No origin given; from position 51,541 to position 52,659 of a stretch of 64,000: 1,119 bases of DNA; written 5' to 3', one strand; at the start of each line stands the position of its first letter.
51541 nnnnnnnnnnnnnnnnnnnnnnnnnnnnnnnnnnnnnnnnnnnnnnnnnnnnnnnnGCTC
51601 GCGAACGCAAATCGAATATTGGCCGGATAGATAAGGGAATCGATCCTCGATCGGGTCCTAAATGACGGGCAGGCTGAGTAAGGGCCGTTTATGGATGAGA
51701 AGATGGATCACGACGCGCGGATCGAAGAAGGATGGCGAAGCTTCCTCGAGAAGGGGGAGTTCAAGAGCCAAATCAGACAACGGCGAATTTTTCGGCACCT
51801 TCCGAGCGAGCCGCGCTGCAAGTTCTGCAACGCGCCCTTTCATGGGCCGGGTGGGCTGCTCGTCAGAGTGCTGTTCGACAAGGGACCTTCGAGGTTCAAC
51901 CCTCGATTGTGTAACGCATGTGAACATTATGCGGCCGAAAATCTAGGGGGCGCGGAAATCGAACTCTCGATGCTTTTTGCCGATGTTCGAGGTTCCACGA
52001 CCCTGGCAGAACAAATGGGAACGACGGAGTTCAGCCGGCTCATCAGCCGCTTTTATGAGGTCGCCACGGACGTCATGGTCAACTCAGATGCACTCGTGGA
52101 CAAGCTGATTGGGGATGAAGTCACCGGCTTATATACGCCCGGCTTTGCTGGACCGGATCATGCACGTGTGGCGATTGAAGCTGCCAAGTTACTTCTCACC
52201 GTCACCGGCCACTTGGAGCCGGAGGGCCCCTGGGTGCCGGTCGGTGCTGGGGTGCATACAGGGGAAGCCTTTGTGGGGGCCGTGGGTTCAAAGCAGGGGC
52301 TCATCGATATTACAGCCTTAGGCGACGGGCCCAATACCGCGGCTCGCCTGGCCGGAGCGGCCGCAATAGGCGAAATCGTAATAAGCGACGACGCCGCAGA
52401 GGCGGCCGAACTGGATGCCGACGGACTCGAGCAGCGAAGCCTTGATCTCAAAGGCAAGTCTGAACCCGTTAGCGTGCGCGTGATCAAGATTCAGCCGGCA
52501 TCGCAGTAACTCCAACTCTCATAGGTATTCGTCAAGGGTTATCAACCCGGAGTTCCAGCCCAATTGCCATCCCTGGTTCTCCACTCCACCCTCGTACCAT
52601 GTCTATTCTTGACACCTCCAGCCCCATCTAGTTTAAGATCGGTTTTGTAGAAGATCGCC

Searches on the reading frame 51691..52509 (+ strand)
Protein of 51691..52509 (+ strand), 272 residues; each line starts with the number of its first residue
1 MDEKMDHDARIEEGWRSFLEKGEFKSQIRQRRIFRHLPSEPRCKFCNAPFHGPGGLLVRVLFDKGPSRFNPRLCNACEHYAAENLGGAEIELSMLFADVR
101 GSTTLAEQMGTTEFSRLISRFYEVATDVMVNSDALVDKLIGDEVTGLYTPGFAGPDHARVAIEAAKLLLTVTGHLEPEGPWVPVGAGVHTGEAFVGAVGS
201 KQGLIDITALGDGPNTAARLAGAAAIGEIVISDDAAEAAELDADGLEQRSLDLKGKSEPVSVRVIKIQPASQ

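Call 50: search_protein_families(library=pfam, proteins=[window:51691-52509:+], max_evalue=0.00001)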
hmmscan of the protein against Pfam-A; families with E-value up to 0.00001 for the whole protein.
window:51691-52509:+ (272 aa): 1 family
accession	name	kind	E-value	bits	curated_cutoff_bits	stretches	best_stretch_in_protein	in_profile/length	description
PF00211.25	Guanylate_cyc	-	4.4e-09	36.6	21.9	1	92-257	9-174/183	Adenylate and Guanylate cyclase catalytic domain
